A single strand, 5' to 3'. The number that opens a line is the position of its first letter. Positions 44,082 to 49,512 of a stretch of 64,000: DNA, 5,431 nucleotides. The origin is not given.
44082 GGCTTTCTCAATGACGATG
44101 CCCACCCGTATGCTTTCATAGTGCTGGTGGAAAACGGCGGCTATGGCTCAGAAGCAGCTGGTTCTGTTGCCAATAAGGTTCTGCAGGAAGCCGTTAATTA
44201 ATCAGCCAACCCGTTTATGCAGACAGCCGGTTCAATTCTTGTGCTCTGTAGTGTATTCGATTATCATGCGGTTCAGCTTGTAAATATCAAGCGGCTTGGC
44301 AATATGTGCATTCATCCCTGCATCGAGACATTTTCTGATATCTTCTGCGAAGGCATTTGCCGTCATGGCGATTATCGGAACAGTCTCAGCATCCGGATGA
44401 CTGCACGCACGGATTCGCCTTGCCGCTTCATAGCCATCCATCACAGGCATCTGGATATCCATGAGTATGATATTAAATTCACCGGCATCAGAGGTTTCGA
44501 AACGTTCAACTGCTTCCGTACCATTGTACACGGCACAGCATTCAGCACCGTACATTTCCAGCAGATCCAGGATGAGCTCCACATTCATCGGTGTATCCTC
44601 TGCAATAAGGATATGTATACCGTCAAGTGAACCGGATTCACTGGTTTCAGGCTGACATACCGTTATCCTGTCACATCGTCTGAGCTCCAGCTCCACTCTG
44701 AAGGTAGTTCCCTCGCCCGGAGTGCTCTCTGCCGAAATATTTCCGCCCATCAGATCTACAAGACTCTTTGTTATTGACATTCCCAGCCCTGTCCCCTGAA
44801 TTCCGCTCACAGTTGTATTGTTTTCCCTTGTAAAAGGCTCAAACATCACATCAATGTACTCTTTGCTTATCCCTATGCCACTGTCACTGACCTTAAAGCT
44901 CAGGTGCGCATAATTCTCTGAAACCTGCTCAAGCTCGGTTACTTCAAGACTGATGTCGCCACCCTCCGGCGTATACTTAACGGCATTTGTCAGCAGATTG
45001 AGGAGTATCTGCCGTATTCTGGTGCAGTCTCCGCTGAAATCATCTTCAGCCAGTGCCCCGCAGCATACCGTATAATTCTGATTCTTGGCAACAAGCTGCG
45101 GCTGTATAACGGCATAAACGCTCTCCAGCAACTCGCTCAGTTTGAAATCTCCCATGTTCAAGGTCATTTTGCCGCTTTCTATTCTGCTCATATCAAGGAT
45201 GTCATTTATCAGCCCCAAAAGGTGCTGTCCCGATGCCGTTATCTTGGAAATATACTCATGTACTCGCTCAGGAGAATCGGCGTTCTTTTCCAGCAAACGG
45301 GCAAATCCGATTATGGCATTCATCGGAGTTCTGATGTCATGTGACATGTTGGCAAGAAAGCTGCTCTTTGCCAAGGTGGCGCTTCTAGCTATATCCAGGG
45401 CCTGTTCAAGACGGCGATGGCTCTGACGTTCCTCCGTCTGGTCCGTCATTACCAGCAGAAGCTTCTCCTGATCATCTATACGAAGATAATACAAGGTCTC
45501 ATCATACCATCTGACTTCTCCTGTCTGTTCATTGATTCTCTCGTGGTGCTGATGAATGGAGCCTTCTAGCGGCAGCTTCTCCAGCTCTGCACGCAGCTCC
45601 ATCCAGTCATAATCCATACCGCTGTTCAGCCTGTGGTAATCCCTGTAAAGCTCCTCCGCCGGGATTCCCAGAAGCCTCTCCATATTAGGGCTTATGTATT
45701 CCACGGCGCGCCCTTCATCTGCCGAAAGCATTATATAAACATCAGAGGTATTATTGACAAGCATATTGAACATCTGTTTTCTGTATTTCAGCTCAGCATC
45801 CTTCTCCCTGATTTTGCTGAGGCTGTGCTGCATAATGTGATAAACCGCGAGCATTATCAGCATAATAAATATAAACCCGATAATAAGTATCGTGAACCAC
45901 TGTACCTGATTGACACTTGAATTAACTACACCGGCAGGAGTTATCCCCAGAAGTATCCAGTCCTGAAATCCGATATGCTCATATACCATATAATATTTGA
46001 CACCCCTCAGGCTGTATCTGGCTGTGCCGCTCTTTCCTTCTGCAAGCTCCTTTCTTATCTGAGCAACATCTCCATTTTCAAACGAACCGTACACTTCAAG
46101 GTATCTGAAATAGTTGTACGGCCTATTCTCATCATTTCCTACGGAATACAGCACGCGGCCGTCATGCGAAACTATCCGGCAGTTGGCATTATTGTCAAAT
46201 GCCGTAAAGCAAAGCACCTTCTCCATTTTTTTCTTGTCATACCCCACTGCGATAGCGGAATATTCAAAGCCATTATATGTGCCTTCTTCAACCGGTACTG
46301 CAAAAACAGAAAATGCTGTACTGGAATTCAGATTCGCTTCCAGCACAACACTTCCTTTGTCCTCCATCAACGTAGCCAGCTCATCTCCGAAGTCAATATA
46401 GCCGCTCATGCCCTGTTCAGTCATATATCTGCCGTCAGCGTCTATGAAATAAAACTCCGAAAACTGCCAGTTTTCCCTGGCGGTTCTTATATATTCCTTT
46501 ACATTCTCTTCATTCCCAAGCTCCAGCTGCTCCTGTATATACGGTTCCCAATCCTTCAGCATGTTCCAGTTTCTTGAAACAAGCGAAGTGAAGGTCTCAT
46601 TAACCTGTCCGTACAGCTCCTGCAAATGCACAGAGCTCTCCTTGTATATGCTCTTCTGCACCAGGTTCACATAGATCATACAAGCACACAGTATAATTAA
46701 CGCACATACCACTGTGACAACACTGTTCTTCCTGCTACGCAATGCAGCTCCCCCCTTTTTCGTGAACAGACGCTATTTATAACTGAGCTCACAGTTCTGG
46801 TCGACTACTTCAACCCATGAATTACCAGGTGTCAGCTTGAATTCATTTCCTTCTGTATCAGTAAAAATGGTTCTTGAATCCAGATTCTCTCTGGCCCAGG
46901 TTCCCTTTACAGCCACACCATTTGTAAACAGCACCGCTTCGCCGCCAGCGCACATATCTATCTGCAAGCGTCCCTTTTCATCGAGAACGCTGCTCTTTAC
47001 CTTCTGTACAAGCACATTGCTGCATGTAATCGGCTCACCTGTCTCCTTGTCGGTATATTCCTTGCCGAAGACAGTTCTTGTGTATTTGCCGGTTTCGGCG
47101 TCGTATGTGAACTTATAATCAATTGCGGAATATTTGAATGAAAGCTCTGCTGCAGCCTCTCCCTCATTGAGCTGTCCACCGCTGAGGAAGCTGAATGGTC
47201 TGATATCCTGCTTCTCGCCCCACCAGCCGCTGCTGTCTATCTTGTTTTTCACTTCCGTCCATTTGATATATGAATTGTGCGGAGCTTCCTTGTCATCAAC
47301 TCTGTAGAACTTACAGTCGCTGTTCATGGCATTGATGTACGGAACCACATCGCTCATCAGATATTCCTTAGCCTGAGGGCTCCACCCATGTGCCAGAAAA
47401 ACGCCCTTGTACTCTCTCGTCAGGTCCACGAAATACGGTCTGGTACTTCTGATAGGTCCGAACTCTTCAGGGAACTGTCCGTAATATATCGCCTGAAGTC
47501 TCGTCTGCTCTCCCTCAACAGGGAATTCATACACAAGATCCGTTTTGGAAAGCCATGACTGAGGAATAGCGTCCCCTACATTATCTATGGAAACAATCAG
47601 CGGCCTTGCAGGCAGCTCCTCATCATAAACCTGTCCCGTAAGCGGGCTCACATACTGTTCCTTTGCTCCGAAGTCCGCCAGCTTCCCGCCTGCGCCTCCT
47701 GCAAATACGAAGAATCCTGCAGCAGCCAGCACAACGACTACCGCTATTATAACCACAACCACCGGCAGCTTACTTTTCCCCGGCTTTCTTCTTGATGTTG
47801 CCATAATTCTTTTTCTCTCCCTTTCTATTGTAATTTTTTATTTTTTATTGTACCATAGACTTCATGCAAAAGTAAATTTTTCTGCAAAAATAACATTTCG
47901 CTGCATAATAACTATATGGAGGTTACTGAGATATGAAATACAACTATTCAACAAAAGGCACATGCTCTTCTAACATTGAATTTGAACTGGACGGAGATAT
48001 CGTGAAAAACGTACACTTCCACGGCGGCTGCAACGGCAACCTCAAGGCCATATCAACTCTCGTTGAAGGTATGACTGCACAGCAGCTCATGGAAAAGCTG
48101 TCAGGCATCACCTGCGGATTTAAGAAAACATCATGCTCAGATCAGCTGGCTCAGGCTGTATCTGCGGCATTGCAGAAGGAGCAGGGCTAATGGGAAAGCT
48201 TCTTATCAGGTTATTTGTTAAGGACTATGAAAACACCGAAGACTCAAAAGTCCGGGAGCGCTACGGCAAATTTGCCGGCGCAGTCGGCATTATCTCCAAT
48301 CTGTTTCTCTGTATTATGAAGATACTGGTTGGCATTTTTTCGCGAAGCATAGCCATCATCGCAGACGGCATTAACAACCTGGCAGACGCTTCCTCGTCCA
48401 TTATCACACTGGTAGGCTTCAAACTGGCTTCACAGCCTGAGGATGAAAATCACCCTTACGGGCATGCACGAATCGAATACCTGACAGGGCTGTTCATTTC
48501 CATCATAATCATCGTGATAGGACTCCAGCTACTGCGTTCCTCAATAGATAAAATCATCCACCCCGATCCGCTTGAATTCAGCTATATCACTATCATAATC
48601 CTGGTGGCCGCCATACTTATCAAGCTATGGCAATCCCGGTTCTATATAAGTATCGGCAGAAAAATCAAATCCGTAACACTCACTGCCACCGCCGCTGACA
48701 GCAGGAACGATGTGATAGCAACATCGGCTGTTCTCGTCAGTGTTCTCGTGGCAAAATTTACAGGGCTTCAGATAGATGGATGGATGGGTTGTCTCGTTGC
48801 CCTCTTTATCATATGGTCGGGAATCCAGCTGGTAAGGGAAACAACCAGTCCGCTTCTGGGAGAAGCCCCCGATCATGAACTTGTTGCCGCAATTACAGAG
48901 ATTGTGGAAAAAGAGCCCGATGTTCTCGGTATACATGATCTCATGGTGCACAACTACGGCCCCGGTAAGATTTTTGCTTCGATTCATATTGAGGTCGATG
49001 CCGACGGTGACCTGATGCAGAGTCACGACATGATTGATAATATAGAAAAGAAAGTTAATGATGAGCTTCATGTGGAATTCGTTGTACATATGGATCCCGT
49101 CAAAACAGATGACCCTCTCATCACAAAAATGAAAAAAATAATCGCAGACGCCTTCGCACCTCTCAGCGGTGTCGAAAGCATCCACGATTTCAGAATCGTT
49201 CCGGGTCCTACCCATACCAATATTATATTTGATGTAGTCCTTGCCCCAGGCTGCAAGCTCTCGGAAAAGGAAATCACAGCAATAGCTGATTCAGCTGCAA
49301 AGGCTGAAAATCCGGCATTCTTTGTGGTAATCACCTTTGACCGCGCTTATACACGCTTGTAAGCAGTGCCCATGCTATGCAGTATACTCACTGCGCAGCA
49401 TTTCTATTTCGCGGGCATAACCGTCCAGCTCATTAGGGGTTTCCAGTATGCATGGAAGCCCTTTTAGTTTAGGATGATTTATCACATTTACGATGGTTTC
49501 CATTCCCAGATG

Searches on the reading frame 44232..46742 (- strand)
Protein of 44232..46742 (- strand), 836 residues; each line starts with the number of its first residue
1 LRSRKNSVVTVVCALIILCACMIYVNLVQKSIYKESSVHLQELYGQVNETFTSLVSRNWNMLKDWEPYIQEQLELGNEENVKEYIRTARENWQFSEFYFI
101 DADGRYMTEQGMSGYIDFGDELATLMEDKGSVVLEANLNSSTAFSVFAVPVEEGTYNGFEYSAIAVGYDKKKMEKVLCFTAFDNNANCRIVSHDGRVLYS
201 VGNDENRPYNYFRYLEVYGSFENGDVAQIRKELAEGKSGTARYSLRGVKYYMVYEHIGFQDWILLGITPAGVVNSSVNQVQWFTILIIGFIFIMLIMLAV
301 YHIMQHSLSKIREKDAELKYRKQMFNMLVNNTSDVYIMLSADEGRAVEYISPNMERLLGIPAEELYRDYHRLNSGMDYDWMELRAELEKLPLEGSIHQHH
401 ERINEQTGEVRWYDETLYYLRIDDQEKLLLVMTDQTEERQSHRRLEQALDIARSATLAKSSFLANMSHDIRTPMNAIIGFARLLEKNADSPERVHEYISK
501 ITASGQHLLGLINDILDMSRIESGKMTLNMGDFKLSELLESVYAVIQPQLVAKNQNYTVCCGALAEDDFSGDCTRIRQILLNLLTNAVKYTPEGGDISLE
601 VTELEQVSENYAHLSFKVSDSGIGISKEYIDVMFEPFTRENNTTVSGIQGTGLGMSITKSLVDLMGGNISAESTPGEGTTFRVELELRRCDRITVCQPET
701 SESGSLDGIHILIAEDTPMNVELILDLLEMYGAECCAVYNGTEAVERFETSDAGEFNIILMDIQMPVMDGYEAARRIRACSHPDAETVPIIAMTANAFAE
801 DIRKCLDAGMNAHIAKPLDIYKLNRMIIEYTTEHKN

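Call 46: search_protein_families(library=pfam, proteins=[window:44232-46742:-], max_evalue=0.001)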
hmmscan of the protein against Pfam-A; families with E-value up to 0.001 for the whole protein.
window:44232-46742:- (836 aa): 5 families
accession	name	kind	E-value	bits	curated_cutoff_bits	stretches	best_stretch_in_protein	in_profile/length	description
PF02518.31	HATPase_c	-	9.8e-31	106.9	26.4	1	571-688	1-110/111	Histidine kinase-, DNA gyrase B-, and HSP90-like ATPase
PF00072.30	Response_reg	-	4.7e-23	81.9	30.2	1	711-827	1-110/111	Response regulator receiver domain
PF00512.31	HisKA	-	5.5e-22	78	26.9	1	458-524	1-66/66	His Kinase A (phospho-acceptor) domain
PF02743.24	dCache_1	-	4.3e-05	23.6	45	1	34-265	5-238/240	Cache domain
PF08447.18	PAS_3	-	0.00082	20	25.6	0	349-426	3-80/89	PAS fold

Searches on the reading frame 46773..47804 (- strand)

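Call 46: search_protein_families(library=pfam, proteins=[window:46773-47804:-], max_evalue=0.001)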
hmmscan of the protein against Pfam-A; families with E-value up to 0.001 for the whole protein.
window:46773-47804:- (343 aa): 2 families
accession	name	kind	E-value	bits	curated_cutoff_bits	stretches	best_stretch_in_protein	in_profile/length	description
PF11258.13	DUF3048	-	3.8e-39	134.6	25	1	55-193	1-146/148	Protein of unknown function (DUF3048) N-terminal domain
PF17479.7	DUF3048_C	-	1.9e-29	102.8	25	1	224-331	4-114/114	Protein of unknown function (DUF3048) C-terminal domain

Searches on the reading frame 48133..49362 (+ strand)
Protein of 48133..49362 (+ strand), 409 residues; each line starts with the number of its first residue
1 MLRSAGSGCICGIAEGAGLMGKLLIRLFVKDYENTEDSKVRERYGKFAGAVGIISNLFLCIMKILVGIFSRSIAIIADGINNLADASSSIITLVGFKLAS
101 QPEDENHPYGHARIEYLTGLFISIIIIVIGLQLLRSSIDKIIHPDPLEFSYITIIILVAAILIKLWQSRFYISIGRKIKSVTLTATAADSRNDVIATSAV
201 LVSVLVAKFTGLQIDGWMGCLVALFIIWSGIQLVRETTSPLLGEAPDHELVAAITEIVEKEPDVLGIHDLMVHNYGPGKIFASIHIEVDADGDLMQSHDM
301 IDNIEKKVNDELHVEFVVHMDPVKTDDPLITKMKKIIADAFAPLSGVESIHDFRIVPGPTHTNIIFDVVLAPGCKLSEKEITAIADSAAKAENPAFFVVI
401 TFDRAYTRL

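Call 43: search_protein_families(library=pfam, proteins=[window:48133-49362:+], max_evalue=0.00001)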
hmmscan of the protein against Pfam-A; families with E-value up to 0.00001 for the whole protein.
window:48133-49362:+ (409 aa): 2 families
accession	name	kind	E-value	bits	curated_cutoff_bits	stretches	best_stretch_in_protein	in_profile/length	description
PF01545.26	Cation_efflux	-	4.7e-45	154.2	26.6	1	51-242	3-198/198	Cation efflux family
PF16916.11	ZT_dimer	-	1.4e-19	70.3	26.7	1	246-322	1-77/78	Dimerisation domain of Zinc Transporter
